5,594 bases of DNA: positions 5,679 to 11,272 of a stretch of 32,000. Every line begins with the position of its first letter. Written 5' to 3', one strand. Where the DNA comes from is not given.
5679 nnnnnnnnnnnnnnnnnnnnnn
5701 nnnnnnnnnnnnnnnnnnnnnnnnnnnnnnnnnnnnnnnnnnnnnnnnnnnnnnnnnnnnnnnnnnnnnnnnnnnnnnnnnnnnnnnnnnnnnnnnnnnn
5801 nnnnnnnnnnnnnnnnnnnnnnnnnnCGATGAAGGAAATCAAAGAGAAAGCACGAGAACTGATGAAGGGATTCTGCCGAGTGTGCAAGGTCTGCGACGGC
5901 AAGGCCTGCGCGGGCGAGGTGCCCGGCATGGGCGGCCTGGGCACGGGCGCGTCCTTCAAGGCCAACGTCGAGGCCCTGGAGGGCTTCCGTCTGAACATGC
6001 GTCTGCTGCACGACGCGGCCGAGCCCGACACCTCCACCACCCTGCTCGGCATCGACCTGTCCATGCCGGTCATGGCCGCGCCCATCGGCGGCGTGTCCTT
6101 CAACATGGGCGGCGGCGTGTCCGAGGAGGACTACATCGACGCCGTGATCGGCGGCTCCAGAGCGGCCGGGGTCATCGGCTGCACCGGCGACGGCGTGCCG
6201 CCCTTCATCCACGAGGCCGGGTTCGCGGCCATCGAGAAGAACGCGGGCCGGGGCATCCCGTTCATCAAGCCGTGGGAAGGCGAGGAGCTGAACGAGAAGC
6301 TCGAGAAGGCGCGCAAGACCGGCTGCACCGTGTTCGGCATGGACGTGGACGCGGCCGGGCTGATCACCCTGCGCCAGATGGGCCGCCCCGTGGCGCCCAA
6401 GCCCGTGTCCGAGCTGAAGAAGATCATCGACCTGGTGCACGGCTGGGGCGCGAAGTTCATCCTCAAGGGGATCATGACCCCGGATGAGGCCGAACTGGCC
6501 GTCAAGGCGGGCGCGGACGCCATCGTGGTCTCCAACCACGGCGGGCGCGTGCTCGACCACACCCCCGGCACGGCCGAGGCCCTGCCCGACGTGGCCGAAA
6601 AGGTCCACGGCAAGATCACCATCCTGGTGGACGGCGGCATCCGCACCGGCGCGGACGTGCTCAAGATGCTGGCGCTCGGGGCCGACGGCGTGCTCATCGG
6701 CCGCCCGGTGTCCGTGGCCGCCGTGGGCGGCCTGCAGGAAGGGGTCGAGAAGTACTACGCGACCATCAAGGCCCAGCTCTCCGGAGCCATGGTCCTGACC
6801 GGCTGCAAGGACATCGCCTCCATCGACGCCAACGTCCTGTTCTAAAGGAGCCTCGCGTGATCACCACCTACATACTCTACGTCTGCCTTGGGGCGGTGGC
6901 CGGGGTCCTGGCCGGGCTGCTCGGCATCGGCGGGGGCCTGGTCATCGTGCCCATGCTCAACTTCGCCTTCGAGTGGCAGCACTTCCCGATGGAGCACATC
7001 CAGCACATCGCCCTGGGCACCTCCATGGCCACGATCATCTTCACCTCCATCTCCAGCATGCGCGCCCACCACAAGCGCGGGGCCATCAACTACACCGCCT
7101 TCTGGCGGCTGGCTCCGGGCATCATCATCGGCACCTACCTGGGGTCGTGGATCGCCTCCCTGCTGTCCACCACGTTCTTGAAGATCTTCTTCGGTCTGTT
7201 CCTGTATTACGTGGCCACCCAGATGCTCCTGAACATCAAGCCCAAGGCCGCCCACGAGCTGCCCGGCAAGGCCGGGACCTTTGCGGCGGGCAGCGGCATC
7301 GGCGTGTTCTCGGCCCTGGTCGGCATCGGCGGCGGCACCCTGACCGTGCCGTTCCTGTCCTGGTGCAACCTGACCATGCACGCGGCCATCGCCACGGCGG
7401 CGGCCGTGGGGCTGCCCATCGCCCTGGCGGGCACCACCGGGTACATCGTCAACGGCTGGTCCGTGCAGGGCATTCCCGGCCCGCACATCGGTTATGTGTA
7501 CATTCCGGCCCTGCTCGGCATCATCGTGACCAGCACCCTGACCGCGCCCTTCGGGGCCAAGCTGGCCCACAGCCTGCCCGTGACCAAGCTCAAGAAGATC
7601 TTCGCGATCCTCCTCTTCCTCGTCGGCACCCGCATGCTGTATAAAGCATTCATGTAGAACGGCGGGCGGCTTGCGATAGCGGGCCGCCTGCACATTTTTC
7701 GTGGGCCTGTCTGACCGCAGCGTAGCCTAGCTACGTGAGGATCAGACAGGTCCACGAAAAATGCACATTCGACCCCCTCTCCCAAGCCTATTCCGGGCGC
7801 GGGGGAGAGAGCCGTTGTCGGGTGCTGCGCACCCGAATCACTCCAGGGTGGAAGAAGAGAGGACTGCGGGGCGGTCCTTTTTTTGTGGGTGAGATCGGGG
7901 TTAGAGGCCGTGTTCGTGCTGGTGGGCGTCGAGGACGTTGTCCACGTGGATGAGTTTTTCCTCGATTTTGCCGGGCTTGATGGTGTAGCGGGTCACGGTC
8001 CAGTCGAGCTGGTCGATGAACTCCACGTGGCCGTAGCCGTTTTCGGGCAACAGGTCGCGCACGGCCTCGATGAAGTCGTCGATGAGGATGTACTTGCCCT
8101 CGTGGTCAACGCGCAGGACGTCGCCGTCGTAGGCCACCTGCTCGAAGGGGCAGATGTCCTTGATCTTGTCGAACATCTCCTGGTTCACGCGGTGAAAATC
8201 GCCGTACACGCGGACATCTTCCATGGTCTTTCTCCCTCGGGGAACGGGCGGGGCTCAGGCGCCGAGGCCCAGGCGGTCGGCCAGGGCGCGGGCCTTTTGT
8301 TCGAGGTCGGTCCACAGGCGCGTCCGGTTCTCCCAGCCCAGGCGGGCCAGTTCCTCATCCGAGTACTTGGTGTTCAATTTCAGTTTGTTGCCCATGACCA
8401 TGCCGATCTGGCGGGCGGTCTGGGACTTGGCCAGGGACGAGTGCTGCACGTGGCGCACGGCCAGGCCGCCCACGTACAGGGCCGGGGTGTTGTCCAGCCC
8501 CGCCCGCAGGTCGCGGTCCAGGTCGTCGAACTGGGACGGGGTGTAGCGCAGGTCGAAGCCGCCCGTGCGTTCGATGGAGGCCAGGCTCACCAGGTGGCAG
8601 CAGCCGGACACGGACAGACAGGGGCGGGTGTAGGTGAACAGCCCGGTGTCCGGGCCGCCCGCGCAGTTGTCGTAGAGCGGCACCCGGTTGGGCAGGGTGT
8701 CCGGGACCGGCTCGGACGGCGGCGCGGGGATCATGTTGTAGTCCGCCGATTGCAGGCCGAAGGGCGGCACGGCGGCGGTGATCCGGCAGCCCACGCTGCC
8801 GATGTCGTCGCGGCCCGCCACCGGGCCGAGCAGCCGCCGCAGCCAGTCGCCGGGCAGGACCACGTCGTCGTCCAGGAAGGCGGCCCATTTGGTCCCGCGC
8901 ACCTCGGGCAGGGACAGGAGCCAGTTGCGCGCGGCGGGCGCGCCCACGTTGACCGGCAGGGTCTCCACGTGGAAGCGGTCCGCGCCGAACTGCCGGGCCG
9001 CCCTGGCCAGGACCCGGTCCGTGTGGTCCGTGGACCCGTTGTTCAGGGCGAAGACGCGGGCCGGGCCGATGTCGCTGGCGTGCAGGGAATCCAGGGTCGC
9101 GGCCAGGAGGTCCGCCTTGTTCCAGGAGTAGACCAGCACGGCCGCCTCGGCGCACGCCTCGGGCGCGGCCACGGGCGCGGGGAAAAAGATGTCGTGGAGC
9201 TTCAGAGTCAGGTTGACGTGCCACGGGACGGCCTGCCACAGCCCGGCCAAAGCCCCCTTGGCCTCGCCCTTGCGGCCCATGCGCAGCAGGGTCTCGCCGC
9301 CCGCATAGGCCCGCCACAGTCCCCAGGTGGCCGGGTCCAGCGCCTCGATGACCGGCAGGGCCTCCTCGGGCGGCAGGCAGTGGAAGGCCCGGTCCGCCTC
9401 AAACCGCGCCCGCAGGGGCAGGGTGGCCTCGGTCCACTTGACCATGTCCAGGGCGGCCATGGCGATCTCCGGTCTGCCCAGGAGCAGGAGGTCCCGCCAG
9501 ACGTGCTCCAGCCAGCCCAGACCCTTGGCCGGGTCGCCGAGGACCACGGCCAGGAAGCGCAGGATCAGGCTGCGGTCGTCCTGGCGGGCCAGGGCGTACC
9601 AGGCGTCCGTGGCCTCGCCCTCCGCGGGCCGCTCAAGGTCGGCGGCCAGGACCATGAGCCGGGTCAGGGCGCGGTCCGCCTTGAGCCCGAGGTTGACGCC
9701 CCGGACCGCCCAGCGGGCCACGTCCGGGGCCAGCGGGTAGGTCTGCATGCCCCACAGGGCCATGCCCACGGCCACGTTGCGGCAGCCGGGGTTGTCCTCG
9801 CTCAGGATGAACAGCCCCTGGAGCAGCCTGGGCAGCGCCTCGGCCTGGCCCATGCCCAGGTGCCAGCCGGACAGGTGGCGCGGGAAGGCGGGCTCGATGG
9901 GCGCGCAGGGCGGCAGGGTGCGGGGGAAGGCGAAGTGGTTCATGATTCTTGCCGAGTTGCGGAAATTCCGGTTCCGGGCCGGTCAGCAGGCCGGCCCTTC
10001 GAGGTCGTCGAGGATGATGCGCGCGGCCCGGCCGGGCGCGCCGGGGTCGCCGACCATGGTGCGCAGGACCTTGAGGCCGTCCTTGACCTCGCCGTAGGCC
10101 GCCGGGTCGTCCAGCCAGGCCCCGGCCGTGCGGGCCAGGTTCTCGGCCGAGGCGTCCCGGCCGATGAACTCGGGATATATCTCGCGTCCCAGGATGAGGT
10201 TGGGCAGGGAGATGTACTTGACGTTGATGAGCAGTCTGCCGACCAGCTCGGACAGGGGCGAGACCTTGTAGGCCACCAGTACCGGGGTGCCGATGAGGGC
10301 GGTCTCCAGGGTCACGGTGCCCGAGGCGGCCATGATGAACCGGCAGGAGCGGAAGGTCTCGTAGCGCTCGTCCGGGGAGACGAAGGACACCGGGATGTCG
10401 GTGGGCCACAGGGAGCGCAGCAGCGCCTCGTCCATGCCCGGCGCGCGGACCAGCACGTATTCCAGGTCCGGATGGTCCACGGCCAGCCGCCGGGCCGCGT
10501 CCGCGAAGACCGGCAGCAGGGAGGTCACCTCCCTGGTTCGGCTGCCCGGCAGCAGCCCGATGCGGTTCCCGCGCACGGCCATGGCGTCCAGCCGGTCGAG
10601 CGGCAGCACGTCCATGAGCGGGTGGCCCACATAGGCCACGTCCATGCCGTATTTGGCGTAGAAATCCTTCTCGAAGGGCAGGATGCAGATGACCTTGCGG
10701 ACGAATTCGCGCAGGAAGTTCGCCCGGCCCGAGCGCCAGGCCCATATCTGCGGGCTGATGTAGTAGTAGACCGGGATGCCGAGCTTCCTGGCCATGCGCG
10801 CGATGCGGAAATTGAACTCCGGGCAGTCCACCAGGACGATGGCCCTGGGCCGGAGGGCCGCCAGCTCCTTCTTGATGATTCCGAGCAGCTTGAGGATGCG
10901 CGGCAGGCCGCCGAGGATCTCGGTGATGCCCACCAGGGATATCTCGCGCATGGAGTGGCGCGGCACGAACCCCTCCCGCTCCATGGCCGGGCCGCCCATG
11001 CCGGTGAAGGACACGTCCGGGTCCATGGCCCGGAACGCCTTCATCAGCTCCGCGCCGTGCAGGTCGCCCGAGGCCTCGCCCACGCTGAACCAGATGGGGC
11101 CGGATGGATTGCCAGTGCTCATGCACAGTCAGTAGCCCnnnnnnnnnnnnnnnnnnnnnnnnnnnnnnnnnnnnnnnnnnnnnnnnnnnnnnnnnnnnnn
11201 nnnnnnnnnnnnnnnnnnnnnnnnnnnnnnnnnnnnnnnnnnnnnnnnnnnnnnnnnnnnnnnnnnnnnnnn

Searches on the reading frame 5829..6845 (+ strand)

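Call 103: search_protein_families(library=pfam, proteins=[window:5829-6845:+], max_evalue=0.00001)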
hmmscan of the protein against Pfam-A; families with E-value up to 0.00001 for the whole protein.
window:5829-6845:+ (338 aa): 2 families
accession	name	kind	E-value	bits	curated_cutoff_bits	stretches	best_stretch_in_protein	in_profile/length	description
PF01070.24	FMN_dh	-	4e-65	220.6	24.9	2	195-336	206-347/350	FMN-dependent dehydrogenase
PF01645.23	Glu_synthase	-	6.6e-06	26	20.4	1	256-297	269-310/369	Conserved region in glutamate synthase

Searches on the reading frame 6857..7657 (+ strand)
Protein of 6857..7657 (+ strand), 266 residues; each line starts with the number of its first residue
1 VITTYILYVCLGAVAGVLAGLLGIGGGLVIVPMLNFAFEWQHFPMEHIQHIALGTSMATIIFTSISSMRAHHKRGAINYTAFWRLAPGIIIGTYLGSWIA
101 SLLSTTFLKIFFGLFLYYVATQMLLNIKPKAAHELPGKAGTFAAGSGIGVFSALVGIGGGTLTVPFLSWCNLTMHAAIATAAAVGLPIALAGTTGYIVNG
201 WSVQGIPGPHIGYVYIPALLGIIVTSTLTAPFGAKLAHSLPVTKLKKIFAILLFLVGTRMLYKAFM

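Call 103: search_protein_families(library=pfam, proteins=[window:6857-7657:+], max_evalue=0.00001)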
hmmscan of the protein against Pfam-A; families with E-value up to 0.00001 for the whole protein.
window:6857-7657:+ (266 aa): 1 family
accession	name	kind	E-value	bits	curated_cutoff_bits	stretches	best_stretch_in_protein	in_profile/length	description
PF01925.25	TauE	-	1.1e-57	195.9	32.6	1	9-260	2-237/237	Sulfite exporter TauE/SafE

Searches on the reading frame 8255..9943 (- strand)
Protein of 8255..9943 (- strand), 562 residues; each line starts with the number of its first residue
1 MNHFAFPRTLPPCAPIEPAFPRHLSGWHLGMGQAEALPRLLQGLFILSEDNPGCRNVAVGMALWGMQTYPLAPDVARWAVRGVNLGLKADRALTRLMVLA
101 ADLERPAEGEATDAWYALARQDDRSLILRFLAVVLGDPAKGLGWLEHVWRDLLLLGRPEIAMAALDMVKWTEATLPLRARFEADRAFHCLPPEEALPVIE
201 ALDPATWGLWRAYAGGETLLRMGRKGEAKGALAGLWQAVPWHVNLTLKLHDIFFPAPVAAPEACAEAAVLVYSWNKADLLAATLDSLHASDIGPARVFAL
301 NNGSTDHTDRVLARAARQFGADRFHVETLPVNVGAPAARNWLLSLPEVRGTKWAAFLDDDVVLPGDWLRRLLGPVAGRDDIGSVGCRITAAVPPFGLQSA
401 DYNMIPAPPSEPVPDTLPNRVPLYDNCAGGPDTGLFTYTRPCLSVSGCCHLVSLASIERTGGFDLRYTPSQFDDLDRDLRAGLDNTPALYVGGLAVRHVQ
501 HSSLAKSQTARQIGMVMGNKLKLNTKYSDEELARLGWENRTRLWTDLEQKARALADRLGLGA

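Call 103: search_protein_families(library=pfam, proteins=[window:8255-9943:-], max_evalue=0.00001)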
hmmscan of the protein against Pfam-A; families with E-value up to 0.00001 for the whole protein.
window:8255-9943:- (562 aa): 2 families
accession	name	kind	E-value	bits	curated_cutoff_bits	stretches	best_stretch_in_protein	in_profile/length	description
PF00535.33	Glycos_transf_2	-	1.7e-14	54.6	23.3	1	269-388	2-116/168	Glycosyl transferase family 2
PF13641.12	Glyco_tranf_2_3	-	6e-13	49.8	27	1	268-508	4-221/230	Glycosyltransferase like family 2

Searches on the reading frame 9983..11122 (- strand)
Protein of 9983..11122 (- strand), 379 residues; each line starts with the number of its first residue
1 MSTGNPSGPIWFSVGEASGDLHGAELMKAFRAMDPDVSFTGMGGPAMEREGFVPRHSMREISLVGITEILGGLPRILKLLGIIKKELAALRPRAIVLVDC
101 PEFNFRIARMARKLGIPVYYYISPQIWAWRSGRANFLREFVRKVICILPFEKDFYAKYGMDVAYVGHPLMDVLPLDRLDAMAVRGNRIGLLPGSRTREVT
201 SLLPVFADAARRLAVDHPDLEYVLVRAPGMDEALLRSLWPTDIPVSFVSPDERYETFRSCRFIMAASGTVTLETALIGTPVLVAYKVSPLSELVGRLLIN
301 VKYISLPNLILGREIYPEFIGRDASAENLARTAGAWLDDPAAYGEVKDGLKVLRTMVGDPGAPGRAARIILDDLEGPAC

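Call 103: search_protein_families(library=pfam, proteins=[window:9983-11122:-], max_evalue=0.00001)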
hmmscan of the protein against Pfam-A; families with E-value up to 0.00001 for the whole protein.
window:9983-11122:- (379 aa): 1 family
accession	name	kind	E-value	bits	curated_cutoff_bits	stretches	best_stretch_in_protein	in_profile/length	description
PF02684.21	LpxB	-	5.1e-89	299.2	22.6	1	10-332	1-334/374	Lipid-A-disaccharide synthetase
